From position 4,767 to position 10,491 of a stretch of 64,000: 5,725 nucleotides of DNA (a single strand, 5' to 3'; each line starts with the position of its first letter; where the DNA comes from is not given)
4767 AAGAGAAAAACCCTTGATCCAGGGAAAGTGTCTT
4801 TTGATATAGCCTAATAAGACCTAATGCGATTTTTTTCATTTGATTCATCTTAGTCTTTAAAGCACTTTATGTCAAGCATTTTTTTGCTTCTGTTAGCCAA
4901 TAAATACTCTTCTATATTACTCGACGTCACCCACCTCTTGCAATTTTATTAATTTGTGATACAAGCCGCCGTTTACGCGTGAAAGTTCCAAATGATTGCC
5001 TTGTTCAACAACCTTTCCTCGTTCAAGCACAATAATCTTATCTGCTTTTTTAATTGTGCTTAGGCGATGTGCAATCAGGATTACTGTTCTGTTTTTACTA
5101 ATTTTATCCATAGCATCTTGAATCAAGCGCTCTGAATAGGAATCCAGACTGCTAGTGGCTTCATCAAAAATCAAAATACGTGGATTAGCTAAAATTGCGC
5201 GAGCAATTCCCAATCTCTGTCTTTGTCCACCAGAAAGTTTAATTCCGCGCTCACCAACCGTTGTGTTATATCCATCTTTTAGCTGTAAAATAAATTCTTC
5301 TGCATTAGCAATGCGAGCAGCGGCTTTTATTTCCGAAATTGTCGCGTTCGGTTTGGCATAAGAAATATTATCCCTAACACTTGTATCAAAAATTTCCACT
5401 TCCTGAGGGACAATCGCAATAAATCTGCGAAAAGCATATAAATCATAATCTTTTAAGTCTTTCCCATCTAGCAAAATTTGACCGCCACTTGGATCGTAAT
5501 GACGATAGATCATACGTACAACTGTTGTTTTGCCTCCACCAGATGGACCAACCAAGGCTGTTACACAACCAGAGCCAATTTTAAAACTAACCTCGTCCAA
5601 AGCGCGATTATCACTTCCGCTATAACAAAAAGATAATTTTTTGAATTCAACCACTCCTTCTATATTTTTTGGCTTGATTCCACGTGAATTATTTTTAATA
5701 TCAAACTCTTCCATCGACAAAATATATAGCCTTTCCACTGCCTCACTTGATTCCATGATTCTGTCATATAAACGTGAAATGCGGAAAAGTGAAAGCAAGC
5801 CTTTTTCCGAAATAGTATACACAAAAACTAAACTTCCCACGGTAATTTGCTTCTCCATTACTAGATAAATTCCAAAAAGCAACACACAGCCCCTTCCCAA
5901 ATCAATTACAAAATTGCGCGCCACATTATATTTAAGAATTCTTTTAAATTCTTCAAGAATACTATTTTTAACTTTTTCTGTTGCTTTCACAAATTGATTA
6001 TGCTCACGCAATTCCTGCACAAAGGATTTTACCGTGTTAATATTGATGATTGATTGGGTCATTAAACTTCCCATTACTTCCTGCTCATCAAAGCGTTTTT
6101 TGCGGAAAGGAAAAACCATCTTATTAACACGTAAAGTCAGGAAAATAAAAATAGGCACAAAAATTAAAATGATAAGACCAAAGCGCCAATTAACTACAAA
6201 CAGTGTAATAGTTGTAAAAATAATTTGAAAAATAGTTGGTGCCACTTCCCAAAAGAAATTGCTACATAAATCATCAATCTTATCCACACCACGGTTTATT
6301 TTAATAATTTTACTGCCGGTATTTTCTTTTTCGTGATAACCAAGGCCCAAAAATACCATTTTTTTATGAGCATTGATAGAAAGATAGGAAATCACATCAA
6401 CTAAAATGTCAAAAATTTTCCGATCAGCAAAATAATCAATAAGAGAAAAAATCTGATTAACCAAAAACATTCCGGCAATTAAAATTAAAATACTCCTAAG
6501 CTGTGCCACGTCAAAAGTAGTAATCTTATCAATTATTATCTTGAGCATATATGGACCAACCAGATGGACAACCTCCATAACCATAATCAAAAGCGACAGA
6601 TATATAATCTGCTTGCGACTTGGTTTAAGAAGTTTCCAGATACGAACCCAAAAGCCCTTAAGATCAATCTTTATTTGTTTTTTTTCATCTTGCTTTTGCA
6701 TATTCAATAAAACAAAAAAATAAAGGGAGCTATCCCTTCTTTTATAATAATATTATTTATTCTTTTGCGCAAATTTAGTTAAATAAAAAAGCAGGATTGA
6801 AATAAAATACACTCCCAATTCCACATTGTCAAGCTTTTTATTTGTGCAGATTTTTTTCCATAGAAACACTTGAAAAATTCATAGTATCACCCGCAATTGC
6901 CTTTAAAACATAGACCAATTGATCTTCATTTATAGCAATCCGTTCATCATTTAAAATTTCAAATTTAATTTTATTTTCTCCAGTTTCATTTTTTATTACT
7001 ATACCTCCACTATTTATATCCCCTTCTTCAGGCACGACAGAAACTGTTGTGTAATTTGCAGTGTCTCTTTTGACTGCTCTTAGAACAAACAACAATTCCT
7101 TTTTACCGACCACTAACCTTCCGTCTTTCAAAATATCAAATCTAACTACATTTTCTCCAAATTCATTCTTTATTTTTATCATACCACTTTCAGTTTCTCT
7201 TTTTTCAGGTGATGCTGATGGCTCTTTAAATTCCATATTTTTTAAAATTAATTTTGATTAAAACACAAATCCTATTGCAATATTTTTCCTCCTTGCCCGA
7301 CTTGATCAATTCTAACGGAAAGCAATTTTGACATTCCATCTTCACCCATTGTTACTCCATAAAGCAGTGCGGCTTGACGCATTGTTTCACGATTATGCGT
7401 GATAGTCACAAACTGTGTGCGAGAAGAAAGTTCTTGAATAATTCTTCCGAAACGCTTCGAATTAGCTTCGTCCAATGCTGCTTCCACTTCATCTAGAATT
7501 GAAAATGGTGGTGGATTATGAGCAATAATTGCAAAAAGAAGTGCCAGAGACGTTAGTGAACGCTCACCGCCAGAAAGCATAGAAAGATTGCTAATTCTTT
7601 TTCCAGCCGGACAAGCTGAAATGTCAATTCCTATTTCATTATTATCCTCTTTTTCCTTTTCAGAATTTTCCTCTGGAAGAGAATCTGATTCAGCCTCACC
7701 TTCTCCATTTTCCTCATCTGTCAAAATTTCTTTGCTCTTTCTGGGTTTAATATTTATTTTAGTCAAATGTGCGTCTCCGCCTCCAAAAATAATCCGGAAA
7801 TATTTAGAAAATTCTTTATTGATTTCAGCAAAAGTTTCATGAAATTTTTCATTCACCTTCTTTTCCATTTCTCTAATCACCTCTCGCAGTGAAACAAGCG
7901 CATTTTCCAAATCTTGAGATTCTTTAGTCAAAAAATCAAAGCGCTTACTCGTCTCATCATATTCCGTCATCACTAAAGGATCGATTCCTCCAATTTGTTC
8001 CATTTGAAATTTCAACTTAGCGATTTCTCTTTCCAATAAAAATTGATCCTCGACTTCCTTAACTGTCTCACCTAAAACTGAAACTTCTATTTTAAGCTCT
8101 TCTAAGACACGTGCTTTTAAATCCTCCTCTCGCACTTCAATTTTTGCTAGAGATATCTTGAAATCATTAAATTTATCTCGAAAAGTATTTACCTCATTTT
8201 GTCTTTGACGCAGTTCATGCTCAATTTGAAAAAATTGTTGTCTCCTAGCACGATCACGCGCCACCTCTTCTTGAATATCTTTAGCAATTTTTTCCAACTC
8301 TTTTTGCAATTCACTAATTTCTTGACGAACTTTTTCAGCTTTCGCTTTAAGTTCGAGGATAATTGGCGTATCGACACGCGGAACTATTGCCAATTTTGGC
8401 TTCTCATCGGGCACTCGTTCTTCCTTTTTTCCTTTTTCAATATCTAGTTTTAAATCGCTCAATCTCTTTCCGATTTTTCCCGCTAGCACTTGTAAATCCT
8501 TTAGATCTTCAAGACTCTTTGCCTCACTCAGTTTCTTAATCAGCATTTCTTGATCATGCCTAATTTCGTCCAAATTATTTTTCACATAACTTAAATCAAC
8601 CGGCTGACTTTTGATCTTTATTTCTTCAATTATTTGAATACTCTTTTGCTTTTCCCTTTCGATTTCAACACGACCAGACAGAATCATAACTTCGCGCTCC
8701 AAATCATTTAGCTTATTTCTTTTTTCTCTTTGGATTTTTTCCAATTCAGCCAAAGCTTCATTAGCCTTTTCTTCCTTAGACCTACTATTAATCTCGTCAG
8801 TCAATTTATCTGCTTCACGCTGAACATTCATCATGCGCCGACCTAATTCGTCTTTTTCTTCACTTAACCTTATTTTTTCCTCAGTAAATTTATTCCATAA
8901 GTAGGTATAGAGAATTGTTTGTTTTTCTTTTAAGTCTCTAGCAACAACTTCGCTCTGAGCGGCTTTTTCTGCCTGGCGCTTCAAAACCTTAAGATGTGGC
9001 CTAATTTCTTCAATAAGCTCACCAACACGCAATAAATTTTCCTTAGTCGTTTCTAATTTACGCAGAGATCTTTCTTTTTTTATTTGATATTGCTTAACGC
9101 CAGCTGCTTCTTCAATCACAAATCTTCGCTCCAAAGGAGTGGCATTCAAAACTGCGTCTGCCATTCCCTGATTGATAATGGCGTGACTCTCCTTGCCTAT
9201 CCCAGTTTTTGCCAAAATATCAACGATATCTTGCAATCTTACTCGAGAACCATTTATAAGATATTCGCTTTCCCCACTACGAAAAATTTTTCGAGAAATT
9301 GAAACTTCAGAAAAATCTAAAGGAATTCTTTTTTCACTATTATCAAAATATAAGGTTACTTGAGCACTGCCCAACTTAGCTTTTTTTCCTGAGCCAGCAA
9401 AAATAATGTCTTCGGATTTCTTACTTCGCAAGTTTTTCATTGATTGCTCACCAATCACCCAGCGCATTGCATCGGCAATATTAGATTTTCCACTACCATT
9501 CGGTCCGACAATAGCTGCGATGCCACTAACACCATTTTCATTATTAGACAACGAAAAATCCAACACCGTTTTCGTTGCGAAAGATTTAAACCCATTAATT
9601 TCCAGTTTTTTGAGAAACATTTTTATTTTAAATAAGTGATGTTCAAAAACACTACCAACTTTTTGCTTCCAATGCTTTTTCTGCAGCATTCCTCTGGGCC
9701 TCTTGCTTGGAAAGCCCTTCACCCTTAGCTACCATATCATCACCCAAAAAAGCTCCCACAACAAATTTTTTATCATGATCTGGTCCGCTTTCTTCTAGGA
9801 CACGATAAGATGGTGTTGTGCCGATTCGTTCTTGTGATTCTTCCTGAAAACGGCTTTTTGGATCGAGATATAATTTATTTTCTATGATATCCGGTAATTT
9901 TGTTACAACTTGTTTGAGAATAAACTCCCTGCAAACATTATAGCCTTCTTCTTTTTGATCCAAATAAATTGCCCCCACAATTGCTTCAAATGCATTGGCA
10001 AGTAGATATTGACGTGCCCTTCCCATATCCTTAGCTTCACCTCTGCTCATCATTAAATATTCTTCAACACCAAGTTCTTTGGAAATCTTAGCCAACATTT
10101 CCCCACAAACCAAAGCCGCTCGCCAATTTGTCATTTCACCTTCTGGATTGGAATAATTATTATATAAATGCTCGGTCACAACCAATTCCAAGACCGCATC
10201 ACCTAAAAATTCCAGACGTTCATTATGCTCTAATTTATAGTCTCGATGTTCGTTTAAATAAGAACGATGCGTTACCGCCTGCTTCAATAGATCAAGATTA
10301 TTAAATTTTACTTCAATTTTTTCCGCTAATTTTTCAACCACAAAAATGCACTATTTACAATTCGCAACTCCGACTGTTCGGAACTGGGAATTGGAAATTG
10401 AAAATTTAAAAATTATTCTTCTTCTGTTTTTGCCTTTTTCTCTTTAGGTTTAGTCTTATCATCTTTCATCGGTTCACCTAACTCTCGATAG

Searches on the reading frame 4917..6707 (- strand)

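Call 76: search_protein_families(library=pfam, proteins=[window:4917-6707:-], max_evalue=0.001)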
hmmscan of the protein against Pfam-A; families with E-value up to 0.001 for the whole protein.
window:4917-6707:- (596 aa): 3 families
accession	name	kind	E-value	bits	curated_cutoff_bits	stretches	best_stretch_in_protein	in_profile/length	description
PF00005.33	ABC_tran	-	1.7e-32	113.3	25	1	370-519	1-137/137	ABC transporter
PF00664.28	ABC_membrane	-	2.3e-28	100.1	28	1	35-299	2-266/274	ABC transporter transmembrane region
PF02463.25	SMC_N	-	1.8e-05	24.7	40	1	410-561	110-211/220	RecF/RecN/SMC N terminal domain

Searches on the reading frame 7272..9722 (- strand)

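Call 76: search_protein_families(library=pfam, proteins=[window:7272-9722:-], max_evalue=0.001)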
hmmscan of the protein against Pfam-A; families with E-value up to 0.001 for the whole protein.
window:7272-9722:- (816 aa): 5 families
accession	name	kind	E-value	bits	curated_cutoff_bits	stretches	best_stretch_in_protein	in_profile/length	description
PF02463.25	SMC_N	-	9e-60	202.3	40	1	36-798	1-219/220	RecF/RecN/SMC N terminal domain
PF13476.12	AAA_23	-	1.1e-12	49.5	27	1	39-342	1-201/201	AAA domain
PF13175.12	AAA_15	-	1.4e-09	38.5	32.1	1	35-513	1-290/374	AAA ATPase domain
PF13304.12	AAA_21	-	1.4e-08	35.6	27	1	68-132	1-71/304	AAA domain, putative AbiEii toxin, Type IV TA system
PF13555.12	AAA_29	-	0.0004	20.5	27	0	66-90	22-46/61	P-loop containing region of AAA domain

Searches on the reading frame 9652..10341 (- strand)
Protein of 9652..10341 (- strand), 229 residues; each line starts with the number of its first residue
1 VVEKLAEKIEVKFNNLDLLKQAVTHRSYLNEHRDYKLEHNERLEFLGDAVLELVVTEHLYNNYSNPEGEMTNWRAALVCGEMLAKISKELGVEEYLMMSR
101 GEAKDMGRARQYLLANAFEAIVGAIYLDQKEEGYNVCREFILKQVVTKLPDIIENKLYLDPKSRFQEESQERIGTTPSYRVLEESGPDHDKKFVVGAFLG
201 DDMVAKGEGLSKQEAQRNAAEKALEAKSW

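Call 76: search_protein_families(library=pfam, proteins=[window:9652-10341:-], max_evalue=0.001)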
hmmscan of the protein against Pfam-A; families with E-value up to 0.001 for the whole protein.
window:9652-10341:- (229 aa): 4 families
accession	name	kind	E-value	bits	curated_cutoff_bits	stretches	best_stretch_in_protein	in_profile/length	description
PF14622.11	Ribonucleas_3_3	-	2.9e-39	134.6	35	1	17-148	3-127/128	Ribonuclease-III-like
PF00636.31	Ribonuclease_3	-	5.7e-26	91.7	27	1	41-129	1-101/102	Ribonuclease III domain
PF00035.32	dsrm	-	2e-14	54.3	23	1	161-225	1-64/66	Double-stranded RNA binding motif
PF22935.1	RM44_endonuclase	-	1.9e-09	38.1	27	1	10-125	14-139/139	Large ribosomal subunit protein mL44, endonuclease domain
